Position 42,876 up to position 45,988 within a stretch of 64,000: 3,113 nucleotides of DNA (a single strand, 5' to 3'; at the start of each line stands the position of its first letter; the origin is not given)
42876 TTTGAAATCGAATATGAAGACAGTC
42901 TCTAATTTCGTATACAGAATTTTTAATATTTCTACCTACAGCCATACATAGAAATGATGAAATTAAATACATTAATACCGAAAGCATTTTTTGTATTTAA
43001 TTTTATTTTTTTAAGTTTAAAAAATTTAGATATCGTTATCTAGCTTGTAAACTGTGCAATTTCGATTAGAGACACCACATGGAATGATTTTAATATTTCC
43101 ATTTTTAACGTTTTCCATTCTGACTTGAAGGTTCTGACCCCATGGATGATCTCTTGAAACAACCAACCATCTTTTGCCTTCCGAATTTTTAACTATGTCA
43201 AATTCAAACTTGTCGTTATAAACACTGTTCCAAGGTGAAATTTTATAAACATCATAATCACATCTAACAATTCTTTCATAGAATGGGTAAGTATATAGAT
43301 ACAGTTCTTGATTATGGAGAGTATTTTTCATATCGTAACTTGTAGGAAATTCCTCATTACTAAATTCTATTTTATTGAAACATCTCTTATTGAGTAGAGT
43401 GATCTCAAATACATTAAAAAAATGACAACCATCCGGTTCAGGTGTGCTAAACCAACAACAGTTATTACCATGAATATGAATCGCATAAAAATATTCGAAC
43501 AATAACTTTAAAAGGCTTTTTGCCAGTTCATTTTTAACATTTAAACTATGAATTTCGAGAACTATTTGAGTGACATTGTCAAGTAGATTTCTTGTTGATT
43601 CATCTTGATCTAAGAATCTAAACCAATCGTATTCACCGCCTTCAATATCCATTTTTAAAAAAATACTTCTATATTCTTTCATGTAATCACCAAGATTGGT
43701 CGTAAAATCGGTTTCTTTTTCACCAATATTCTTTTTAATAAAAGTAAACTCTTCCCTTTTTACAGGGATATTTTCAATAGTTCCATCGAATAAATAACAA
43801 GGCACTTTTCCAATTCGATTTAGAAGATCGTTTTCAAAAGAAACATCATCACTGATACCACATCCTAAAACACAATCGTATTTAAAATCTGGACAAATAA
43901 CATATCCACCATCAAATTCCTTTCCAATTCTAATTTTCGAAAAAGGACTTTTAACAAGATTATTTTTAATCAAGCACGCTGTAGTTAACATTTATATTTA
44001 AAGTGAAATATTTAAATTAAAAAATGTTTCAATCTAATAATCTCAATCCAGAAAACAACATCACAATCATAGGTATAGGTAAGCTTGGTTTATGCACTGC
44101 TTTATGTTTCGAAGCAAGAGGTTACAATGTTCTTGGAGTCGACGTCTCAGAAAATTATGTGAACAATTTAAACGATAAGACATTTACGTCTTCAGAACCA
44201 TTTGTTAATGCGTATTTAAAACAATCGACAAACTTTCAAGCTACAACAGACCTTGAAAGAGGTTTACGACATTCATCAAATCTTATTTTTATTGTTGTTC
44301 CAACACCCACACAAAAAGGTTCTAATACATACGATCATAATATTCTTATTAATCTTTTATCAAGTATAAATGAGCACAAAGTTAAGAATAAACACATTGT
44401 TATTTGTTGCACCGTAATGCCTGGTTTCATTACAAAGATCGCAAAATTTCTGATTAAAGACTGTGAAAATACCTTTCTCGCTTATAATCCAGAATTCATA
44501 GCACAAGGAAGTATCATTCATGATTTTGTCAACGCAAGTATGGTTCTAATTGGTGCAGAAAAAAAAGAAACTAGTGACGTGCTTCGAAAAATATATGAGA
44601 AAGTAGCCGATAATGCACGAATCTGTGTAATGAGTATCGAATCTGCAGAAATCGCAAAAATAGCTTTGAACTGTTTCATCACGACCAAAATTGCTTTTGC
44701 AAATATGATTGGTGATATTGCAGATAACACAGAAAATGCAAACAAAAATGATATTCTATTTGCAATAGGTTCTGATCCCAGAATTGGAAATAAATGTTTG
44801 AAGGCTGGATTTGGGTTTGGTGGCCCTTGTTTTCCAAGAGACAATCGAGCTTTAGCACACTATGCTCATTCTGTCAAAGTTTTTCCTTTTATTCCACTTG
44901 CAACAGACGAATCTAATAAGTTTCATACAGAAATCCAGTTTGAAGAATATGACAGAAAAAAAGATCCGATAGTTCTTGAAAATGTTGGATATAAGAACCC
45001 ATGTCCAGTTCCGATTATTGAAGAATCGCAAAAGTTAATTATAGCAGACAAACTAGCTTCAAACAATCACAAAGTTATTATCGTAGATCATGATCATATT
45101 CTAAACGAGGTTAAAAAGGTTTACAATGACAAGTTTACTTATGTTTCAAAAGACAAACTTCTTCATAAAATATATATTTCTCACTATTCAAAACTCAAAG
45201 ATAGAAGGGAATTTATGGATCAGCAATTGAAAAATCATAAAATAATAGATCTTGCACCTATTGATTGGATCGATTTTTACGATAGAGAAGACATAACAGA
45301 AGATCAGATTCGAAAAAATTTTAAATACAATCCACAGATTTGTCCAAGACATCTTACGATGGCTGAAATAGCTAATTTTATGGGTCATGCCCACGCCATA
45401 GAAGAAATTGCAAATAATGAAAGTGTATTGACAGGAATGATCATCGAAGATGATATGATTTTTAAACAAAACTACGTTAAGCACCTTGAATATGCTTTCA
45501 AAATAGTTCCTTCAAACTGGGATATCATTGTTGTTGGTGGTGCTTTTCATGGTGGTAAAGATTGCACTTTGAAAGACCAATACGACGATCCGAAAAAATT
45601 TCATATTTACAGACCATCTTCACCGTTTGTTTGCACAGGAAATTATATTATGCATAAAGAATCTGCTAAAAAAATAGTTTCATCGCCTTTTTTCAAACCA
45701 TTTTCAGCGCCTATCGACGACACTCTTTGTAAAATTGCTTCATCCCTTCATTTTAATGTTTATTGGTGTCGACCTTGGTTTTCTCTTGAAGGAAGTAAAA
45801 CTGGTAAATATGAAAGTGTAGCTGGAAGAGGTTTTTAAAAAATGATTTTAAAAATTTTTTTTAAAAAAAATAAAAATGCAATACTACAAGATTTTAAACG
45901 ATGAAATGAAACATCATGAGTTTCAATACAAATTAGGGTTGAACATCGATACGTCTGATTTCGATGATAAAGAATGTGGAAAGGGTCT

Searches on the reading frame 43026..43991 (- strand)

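Call 83: search_protein_families(library=pfam, proteins=[window:43026-43991:-], max_evalue=0.001)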
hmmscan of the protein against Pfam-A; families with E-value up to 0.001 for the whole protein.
window:43026-43991:- (321 aa): 1 family
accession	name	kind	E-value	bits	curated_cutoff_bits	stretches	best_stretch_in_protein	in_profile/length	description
PF05050.19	Methyltransf_21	-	1.3e-05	25.8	22.7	1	43-164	48-166/173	Methyltransferase FkbM domain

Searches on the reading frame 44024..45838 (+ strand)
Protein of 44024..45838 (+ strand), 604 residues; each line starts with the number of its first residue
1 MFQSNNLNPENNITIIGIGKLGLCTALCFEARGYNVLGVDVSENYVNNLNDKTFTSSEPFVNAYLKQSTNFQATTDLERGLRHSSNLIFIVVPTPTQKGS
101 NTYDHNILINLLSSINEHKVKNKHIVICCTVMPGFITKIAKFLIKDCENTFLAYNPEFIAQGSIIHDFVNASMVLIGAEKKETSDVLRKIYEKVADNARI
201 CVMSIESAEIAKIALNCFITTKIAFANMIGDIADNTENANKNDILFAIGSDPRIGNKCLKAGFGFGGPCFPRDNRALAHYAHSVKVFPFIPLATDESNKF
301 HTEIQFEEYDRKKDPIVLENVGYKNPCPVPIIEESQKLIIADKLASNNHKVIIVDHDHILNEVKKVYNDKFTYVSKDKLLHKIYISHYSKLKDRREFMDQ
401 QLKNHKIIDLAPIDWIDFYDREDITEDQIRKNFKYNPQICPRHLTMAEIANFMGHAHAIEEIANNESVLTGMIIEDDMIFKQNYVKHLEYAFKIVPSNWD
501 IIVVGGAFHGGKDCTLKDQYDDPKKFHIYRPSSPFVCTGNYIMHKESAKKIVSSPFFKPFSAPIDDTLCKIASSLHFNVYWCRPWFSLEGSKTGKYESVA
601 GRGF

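Call 44: find_encoding_contigs(protein=window:44024-45838:+, flank=6000, max_places=6)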
Protein window:44024-45838:+ (604 aa): 4 contigs read that carry it; 3 places shown.
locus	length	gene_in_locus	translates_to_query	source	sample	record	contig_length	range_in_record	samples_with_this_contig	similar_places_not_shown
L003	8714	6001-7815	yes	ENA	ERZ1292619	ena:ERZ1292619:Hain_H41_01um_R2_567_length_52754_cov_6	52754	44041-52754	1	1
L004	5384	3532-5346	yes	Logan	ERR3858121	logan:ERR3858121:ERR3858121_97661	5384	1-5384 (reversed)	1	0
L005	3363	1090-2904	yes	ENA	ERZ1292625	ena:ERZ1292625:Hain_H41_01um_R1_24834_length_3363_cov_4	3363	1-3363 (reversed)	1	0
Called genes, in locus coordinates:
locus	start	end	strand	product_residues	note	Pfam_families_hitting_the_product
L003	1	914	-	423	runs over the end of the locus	PF04851:ResIII, PF00270:DEAD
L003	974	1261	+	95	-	-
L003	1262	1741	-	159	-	-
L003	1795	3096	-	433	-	-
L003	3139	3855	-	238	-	-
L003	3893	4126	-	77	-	-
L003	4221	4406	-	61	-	-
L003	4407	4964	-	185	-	PF14360:PAP2_C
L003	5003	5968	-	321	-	PF05050:Methyltransf_21 (weak)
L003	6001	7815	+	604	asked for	PF01210:NAD_Gly3P_dh_N (faint), PF03721:UDPG_MGDP_dh_N, PF00984:UDPG_MGDP_dh, PF01755:Glyco_transf_25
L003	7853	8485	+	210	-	PF24703:DUF7666, PF13475:DUF4116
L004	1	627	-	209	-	?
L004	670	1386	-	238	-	-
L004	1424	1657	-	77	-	-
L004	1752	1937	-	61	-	-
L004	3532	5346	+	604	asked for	PF01210:NAD_Gly3P_dh_N (faint), PF03721:UDPG_MGDP_dh_N, PF00984:UDPG_MGDP_dh, PF01755:Glyco_transf_25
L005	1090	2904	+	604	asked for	PF01210:NAD_Gly3P_dh_N (faint), PF03721:UDPG_MGDP_dh_N, PF00984:UDPG_MGDP_dh, PF01755:Glyco_transf_25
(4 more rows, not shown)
